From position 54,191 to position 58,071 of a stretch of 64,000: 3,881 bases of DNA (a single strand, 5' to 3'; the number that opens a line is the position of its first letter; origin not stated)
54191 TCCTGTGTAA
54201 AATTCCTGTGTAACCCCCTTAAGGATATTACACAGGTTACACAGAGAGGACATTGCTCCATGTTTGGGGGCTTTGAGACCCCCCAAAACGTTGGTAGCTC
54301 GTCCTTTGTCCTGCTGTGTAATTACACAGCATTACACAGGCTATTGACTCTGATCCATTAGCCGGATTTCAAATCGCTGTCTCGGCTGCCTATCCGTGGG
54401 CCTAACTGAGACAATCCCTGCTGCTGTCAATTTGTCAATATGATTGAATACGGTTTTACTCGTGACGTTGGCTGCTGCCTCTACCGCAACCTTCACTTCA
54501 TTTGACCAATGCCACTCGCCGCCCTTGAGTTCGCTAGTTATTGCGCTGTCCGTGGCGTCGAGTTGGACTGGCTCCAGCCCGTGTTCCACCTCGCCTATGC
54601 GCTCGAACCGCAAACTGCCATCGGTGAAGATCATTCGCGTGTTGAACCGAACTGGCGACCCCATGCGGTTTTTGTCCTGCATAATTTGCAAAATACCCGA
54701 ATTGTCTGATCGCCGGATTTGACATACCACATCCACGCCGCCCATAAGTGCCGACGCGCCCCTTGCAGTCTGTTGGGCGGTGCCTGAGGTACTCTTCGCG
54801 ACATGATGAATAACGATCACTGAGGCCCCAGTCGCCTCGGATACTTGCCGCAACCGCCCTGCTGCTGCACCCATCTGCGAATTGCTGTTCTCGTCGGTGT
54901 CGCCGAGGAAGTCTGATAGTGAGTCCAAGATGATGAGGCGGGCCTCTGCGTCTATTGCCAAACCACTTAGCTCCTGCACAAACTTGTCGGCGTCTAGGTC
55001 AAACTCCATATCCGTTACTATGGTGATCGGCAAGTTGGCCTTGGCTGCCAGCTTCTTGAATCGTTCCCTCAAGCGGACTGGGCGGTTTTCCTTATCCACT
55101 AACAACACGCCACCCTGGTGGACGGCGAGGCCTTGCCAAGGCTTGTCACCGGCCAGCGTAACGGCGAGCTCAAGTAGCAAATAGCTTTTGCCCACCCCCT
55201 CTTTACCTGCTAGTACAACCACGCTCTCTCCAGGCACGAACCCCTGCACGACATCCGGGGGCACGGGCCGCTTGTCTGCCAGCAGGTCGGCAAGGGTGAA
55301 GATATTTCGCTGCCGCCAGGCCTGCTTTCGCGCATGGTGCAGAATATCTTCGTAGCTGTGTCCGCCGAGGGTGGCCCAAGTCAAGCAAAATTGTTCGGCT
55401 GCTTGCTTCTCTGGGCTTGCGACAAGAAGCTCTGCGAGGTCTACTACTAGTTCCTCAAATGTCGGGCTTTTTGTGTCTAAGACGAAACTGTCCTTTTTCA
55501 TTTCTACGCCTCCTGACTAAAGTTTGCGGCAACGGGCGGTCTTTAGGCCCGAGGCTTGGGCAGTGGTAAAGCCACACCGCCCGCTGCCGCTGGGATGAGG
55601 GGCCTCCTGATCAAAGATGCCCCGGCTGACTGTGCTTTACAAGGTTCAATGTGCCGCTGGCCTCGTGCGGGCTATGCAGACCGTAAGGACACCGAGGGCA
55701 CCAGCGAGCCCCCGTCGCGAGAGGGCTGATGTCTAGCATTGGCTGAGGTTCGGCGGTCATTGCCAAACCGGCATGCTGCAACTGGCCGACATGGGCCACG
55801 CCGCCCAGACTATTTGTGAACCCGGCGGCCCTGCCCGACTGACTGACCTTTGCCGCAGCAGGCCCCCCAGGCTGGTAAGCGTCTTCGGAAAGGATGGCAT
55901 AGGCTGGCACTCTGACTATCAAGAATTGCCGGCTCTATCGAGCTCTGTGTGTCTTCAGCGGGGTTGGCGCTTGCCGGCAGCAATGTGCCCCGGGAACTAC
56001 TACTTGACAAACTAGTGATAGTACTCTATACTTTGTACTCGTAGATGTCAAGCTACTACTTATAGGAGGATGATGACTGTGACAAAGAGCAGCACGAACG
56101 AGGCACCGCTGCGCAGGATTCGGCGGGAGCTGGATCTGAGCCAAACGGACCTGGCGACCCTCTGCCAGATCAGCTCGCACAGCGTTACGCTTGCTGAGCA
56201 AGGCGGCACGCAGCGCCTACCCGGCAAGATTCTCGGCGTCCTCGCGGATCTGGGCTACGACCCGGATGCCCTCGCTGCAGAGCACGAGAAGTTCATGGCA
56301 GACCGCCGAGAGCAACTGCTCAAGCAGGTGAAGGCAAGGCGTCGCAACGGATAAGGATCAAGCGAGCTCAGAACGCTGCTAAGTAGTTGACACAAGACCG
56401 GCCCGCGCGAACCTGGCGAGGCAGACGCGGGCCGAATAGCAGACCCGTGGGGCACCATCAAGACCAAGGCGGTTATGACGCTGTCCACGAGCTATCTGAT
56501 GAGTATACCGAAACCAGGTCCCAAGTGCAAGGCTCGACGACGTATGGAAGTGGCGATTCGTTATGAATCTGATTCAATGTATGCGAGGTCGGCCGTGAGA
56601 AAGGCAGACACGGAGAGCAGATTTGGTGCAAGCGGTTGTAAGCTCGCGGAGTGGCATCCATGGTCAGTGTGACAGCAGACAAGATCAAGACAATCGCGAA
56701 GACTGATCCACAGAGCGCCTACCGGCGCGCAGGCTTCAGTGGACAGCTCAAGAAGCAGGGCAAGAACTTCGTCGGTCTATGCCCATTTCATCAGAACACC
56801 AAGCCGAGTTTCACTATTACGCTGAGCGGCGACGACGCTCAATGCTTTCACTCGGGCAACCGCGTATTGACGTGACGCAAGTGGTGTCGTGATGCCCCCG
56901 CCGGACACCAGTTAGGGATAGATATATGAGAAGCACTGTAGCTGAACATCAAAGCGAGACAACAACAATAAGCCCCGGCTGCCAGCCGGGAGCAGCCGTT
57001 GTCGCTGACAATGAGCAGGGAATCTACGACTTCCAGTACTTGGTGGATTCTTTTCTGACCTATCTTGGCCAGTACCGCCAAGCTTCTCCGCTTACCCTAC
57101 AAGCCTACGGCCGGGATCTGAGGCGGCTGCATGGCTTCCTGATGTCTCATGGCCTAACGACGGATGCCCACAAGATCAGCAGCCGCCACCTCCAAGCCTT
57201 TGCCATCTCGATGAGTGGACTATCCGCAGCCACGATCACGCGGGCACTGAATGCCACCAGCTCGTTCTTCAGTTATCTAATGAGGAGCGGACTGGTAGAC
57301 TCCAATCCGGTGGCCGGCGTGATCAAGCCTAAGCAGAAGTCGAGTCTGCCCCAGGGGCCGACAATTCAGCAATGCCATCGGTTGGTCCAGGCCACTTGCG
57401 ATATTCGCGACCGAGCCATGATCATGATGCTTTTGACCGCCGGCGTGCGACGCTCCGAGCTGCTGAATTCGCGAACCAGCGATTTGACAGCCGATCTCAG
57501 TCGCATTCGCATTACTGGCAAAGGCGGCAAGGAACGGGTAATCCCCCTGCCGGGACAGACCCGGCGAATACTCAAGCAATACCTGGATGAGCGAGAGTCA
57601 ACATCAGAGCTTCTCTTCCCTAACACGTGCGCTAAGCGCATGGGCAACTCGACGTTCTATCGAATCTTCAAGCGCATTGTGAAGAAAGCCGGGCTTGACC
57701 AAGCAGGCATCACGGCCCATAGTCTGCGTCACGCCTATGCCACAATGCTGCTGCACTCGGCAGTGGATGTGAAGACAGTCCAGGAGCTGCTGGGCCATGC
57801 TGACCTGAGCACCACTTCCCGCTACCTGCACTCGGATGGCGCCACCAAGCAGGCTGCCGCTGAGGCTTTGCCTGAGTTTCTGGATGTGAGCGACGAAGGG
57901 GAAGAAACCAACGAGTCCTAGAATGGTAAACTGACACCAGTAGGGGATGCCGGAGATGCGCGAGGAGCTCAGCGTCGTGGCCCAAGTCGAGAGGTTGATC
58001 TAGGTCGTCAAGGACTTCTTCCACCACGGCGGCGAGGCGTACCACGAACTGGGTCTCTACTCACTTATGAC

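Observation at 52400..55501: Plasmid-type replication origin: AT-rich gap + four iterons + RepA-like AAA_25 helicase + palindromic operator array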

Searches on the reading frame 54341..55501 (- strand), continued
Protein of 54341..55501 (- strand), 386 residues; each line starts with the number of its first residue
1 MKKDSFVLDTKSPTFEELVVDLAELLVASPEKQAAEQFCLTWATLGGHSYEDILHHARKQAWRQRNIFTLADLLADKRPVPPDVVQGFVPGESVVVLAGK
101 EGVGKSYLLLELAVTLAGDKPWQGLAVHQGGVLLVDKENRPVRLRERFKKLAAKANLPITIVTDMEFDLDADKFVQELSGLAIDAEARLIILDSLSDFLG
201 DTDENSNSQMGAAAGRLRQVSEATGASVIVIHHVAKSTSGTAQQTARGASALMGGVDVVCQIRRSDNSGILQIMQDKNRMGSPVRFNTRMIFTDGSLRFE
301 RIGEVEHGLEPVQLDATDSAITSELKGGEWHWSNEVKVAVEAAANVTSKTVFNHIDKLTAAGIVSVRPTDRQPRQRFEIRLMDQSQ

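Call 79: fold_search(model_id=the predicted structure, library=pdb)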
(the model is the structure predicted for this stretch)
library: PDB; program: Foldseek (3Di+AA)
matches with E <= 10: 1617; with E <= 0.001: 468
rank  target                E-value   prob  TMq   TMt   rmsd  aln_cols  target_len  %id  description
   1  9q2a_B                9.6e-13  1.00  0.48  0.55   6.1       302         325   18  BCDX2-CX3-RAD51-RAD51-ssDNA supercomplex (released 2026-03-04)
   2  9q29_R                1.9e-12  1.00  0.48  0.56   7.0       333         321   16  DX2-CX3 structure capping RAD51 filament (released 2026-03-04)
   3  9q23_R                1.9e-12  1.00  0.48  0.56   6.8       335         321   16  DX2-CX3-RAD51 structure in the intermediate state (released 2026-03-04)
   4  9svx_E                4.1e-12  1.00  0.45  0.53  11.8       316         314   16  XRCC3-RAD51C-RAD51D-XRCC2 (XRCC3 complex) capping a RAD51 filament on single stranded DNA (released 2025-11-26)
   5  7ejc_A                1.5e-11  1.00  0.45  0.54   7.3       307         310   15  human RAD51 presynaptic complex (released 2022-04-06)
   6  1nlf_A                1.8e-11  1.00  0.47  0.68   5.6       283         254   18  Crystal Structure of DNA Helicase RepA in complex with sulfate at 1.95 A resolution (released 2003-04-29)
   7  9q23_G                1.9e-11  1.00  0.46  0.54   7.8       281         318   14  DX2-CX3-RAD51 structure in the intermediate state (released 2026-03-04)
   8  9svy_D                2.1e-11  1.00  0.47  0.52   6.9       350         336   15  XRCC3-RAD51C-RAD51D-XRCC2 (XRCC3 complex) capping a RAD51 filament on partially duplex DNA (released 2025-11-12)
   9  9omy_G                2.3e-11  1.00  0.48  0.56   7.0       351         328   15  Cryo-EM structure of an octameric RAD51-XRCC3-RAD51C (RAD51-X3C) complex (released 2026-04-01)
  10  9omz_B                2.6e-11  1.00  0.46  0.55  11.0       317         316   15  Cryo-EM structure of a pentameric RAD51-XRCC3-RAD51C-RAD51D-XRCC2 (51-X3CDX2) complex. (released 2026-04-01)
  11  9svx_D                2.9e-11  1.00  0.49  0.55   6.9       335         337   16  XRCC3-RAD51C-RAD51D-XRCC2 (XRCC3 complex) capping a RAD51 filament on single stranded DNA (released 2025-11-26)
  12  8bq2_A                3.7e-11  1.00  0.43  0.52   7.6       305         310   16  CryoEM structure of the pre-synaptic RAD51 nucleoprotein filament in the presence of ATP and Ca2+ (released 2023-05-03)
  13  9zzr_E                3.9e-11  1.00  0.45  0.55   6.4       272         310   15  Cryo-EM Structure of a RAD51 filament bound by ssDNA and the XRCC3-RAD51C-RAD51D-XRCC2 paralog complex (released 2026-04-01)
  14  8rxc_A                4.1e-11  1.00  0.43  0.41   9.5       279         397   20  RadA helicase from Streptococcus pneumoniae coordinating dsDNA (released 2024-10-30)
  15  9svx_H                4.6e-11  1.00  0.43  0.53   7.7       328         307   15  XRCC3-RAD51C-RAD51D-XRCC2 (XRCC3 complex) capping a RAD51 filament on single stranded DNA (released 2025-11-26)
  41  1olo_B                1.3e-10  1.00  0.46  0.69   5.0       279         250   20  Hexameric Replicative DNA Helicase RepA from Plasmid RSF1010 - Cubic Crystal Structure (released 2003-09-19)
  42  1olo_A                1.3e-10  1.00  0.46  0.68   4.8       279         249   20  Hexameric Replicative DNA Helicase RepA from Plasmid RSF1010 - Cubic Crystal Structure (released 2003-09-19)
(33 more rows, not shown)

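Call 84: find_encoding_contigs(protein=P0006, flank=3000, max_places=2)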
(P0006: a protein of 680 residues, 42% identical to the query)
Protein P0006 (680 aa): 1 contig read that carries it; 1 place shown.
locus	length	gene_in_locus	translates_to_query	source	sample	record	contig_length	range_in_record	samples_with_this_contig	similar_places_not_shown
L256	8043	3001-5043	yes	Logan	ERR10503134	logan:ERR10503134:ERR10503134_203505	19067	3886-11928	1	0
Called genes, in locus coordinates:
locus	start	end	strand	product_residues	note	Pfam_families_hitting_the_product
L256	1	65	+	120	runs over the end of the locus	-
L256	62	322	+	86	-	-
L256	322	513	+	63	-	-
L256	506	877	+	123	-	-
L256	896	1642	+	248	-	PF07505:DUF5131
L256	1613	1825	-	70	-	-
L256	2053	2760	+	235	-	-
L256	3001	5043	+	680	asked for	PF00772:DnaB, PF13481:AAA_25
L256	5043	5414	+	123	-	-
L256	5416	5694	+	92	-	-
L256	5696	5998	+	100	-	-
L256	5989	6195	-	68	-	-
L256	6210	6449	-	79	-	-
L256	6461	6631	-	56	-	-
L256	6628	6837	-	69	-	-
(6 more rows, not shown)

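Call 94: search_protein_families(library=ncbifam, proteins=[window:54341-55501:-], max_evalue=0.01)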
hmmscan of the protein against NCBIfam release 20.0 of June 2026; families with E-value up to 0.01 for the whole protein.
window:54341-55501:- (386 aa): 3 families
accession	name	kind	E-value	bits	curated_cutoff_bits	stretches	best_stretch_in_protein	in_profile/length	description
TIGR02237.1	recomb_radB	equivalog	2.7e-05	24.1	172.4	1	86-273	6-186/210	DNA repair and recombination protein RadB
TIGR00416.1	sms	equivalog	8.4e-05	21.5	403.05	1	87-281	90-262/454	DNA repair protein RadA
NF003301.0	PRK04301.1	equivalog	0.0014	17.9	259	1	83-197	92-190/316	DNA repair and recombination protein RadA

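Call 99: search_dna_similar(query=window:54341-55501:-, collection=phages, mode=protein, max_evalue=1e-8, max_rows=25)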
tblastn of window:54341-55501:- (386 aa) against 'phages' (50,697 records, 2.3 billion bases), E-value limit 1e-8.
Records with a match: 605; places in all: 608; records where one place covers at least 80% of the query: 0.
Best place of each record, by identity: <60% 605.
By first word of the organism name: Salmonella 242; Escherichia 139; Mycobacterium 101; Streptococcus 30; Gordonia 21; Corynebacterium 8; Paenibacillus 7; Dhillonvirus 5; Shigella 5; Pantoea 5; and 21 more.
By host as written in the record: Escherichia coli 77; Mycobacterium smegmatis mc2 155 66; Salmonella enterica 50; Salmonella enterica subsp. enterica serovar Typhimurium 38; Salmonella sp. 31; Salmonella enterica subsp. enterica serovar Enteritidis 30; - 26; Mycobacterium smegmatis mc#155 19; and 120 more.
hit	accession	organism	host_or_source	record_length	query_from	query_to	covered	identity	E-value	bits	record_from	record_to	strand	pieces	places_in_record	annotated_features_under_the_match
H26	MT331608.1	Escherichia phage SECphi4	Escherichia coli MG1655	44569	30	281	65%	25.7%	3e-10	68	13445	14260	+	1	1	hypothetical protein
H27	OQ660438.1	Salmonella phage S4lw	Salmonella sp.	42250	84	317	61%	27.2%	4e-10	68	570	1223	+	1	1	replicative DNA helicase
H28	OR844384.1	Hafnia phage TS33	Hafnia sp. JB232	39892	84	291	54%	30.5%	8e-13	76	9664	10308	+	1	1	replicative DNA helicase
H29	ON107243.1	Klebsiella phage 37P2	Klebsiella pneumoniae TCU_KP_37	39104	84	281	51%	31.6%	1e-13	79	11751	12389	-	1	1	helicase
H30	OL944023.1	Salmonella phage PhiSTP2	Salmonella enterica subsp. enterica ...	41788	84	298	56%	28.6%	6e-11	70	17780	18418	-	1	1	AAA family ATPase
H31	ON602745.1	Klebsiella phage VLCpiS11a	Klebsiella pneumoniae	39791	84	281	51%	30.7%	3e-13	77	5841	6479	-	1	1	replicative helicase-primase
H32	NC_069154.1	Klebsiella phage VLCpiS11a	Klebsiella pneumoniae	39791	84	281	51%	30.7%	3e-13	77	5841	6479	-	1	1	replicative helicase-primase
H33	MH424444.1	Salmonella virus VSiP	Salmonella enterica subsp. enterica ...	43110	84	308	58%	27.0%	2e-9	65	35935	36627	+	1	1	DNA helicase/primase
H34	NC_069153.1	Salmonella virus VSiP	Salmonella enterica subsp. enterica ...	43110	84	308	58%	27.0%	2e-9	65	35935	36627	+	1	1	DNA helicase/primase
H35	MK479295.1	Salmonella phage vB_SenS_SE1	Salmonella enterica subsp. enterica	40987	84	298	56%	28.2%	6e-10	67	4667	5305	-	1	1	putative replicative helicase/primase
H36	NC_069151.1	Salmonella phage vB_SenS_SE1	Salmonella enterica subsp. enterica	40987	84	298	56%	28.2%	6e-10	67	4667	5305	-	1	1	putative replicative helicase/primase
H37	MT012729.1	Salmonella phage vB_SenTO17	Salmonella enterica subsp. enterica ...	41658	84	298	56%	28.2%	6e-10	67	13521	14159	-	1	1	putative replicative helicase/primease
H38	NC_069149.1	Salmonella phage vB_SenTO17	Salmonella enterica subsp. enterica ...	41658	84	298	56%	28.2%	6e-10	67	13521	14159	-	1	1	putative replicative helicase/primease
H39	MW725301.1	Salmonella phage PSDA-2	Salmonella enterica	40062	84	298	56%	28.2%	1e-9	66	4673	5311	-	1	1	putative replicative helicase/primase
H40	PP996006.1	Salmonella phage W5_chr3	Salmonella enterica subsp. enterica ...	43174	84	291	54%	29.1%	2e-10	69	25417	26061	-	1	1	AAA family ATPase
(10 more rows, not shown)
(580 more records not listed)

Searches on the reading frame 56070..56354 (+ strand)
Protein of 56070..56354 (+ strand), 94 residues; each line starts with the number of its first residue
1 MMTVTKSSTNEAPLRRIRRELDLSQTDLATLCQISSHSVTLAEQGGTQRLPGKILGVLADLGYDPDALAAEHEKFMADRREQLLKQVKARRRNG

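Call 10: search_protein_families(library=pfam, proteins=[window:56070-56354:+], max_evalue=0.01)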
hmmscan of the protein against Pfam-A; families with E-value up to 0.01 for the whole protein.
window:56070-56354:+ (94 aa): 3 families
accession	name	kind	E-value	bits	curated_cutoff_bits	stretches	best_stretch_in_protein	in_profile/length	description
PF13560.12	HTH_31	-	4e-05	24.3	27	1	14-61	6-53/64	Helix-turn-helix domain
PF13413.12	HTH_25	-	0.0041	17.3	24.6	1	14-54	2-42/62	Helix-turn-helix domain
PF01381.28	HTH_3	-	0.0067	16.9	23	0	14-45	1-32/55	Helix-turn-helix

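Call 58: search_protein_families(library=phrogs, proteins=[window:56070-56354:+], max_evalue=0.01)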
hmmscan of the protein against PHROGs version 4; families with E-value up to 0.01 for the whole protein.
window:56070-56354:+ (94 aa): 6 families
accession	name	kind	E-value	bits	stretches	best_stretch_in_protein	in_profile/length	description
phrog_14076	-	transcription regulation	5.8e-05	24.5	1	5-67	9-75/86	transcriptional regulator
phrog_5823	-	transcription regulation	5.8e-05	23.4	1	12-79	9-77/404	transcriptional regulator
phrog_8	-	transcription regulation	0.0003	21.4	1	15-73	165-220/346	transcriptional regulator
phrog_2104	-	unknown function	0.00077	20.6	1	5-46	35-76/103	-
phrog_5119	-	unknown function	0.0022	18.8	1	6-46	50-89/152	-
phrog_4836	-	transcription regulation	0.0042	17.7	1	12-85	78-151/194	CII-like regulator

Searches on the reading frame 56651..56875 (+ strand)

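Call 30: search_protein_families(library=pfam, proteins=[window:56651-56875:+], max_evalue=0.001)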
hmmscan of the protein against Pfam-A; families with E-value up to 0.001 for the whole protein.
window:56651-56875:+ (74 aa): 1 family
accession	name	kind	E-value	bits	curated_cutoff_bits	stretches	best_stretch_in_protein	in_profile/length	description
PF01807.25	Zn_ribbon_DnaG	-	8.7e-10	38.7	24.9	1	32-69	24-61/98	CHC2 zinc finger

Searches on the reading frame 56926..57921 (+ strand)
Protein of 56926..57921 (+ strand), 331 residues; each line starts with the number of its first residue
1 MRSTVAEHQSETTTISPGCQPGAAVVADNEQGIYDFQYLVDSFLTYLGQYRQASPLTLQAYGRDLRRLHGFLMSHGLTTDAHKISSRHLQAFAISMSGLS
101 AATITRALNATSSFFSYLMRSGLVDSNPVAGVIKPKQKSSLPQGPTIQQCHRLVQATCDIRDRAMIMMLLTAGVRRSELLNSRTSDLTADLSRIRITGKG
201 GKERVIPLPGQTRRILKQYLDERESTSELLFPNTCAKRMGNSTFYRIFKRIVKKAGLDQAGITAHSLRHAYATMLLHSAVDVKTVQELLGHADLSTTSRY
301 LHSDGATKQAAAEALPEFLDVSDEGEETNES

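Call 10: search_protein_families(library=pfam, proteins=[window:56926-57921:+], max_evalue=0.01)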
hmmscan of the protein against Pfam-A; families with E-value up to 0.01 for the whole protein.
window:56926-57921:+ (331 aa): 3 families
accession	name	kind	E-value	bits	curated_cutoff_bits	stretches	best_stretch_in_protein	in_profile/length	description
PF00589.27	Phage_integrase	-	1.1e-40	139.6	27.1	1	148-304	6-169/172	Phage integrase family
PF02899.23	Phage_int_SAM_1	-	3.7e-12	46.8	22.3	1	40-122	1-83/83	Phage integrase, N-terminal SAM-like domain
PF13495.12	Phage_int_SAM_4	-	0.00024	21.9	27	1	39-119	1-79/85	Phage integrase, N-terminal SAM-like domain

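Call 94: search_protein_families(library=ncbifam, proteins=[window:56926-57921:+], max_evalue=0.01)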
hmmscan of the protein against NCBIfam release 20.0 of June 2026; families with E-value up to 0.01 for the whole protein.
window:56926-57921:+ (331 aa): 12 families
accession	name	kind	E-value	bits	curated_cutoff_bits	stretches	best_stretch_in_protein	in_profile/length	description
TIGR02224.1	recomb_XerC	equivalog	7.6e-63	212.6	335.15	1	42-308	2-282/295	tyrosine recombinase XerC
TIGR02225.1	recomb_XerD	equivalog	1.1e-59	202.1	329.6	1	42-303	2-274/290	site-specific tyrosine recombinase XerD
NF001399.0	PRK00283.1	subfamily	1.8e-59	201.4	279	1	38-302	7-282/300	tyrosine recombinase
NF040815.2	recomb_XerA_Arch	equivalog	5.9e-54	183.4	220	1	42-307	2-258/263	site-specific tyrosine recombinase/integron integrase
TIGR02249.1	integrase_gron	subfamily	9.4e-31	107.3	265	2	239-303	237-300/315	integron integrase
NF002331.0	PRK01287.1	subfamily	1.3e-26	93.5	371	1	52-301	41-310/365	site-specific tyrosine recombinase XerC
NF003462.0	PRK05084.1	equivalog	3.6e-25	88.5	267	1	160-315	195-356/360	tyrosine recombinase XerS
NF011946.0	PRK15417.1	equivalog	1.2e-22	80.5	435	2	238-316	251-331/337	integron integrase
NF002685.0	PRK02436.1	equivalog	1.8e-12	47.6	178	1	51-300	12-243/245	site-specific tyrosine recombinase XerD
NF007371.0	PRK09871.1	subfamily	3.2e-11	43.1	222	1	155-306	21-177/198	tyrosine-type DNA invertase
NF040693.1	recomb_GmtY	equivalog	3.3e-11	43.1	340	1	230-302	353-431/441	gamma-mobile-trio recombinase GmtY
NF007370.0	PRK09870.1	subfamily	1.6e-09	37.7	221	1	159-304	31-180/200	tyrosine-type DNA invertase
